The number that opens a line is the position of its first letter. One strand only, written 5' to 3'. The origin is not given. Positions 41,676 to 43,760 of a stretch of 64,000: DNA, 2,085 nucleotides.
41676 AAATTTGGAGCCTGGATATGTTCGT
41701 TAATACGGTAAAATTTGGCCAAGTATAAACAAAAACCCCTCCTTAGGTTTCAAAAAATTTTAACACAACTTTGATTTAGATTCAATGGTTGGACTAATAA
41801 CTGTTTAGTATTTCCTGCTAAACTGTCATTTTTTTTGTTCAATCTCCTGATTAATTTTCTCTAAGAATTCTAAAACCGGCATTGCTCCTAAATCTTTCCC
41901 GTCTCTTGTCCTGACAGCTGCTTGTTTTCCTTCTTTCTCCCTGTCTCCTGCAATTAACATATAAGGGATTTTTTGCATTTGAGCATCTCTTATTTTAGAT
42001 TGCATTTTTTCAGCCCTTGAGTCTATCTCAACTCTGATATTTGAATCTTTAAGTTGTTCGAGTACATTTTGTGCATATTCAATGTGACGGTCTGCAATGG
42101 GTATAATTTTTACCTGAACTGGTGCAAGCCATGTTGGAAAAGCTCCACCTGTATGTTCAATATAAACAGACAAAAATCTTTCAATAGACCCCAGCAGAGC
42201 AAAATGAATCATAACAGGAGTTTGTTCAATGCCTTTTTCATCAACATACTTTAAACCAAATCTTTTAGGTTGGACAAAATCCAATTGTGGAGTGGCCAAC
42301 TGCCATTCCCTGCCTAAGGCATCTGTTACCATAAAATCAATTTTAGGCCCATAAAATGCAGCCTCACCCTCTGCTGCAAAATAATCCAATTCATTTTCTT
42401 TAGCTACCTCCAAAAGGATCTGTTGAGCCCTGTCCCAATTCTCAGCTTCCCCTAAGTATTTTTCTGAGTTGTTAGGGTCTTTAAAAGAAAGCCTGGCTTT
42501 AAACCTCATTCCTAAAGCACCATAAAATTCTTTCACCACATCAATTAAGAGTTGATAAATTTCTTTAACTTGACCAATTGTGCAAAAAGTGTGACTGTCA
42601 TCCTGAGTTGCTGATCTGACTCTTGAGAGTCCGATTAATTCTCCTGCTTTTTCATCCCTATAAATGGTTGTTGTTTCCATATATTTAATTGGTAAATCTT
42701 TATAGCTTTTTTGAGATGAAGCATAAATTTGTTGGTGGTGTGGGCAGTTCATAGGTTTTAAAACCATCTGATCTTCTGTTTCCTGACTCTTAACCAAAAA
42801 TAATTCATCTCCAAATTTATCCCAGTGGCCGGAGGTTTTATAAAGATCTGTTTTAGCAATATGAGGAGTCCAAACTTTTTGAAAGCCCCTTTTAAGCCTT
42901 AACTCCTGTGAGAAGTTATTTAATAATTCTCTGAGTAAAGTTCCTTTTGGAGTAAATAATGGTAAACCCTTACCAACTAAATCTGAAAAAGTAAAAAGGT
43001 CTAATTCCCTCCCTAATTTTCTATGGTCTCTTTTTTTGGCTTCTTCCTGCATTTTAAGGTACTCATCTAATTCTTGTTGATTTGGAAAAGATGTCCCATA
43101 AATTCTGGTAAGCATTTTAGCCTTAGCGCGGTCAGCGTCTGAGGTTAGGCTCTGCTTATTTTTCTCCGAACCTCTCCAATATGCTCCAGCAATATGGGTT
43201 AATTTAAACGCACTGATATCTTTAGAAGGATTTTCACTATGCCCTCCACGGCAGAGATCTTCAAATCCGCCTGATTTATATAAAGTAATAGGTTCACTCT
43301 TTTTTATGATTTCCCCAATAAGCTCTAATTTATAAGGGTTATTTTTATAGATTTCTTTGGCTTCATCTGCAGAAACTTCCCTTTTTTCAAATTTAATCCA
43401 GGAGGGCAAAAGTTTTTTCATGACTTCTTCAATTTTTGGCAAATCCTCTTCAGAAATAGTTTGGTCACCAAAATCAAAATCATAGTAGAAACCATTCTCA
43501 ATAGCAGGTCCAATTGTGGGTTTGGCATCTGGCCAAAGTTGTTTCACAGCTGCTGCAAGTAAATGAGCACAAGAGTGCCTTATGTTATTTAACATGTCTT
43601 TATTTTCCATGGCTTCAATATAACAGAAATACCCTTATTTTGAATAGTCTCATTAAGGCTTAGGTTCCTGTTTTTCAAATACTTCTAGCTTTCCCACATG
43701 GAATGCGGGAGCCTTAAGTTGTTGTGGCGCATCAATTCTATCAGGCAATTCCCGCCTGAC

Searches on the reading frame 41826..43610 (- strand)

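Call 95: search_protein_families(library=pfam, proteins=[window:41826-43610:-], max_evalue=0.0001)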
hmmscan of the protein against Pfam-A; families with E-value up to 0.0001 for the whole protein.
window:41826-43610:- (594 aa): 3 families
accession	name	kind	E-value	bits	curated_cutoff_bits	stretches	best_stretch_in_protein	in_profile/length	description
PF00587.30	tRNA-synt_2b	-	1.5e-43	149.4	29.3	1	272-486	2-178/179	tRNA synthetase class II core domain (G, H, P, S and T)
PF03129.25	HGTP_anticodon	-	2.3e-22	79.4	21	1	499-588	1-93/94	Anticodon binding domain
PF07973.19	tRNA_SAD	-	5.8e-06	26.6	24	1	108-170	1-43/44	Threonyl and Alanyl tRNA synthetase second additional domain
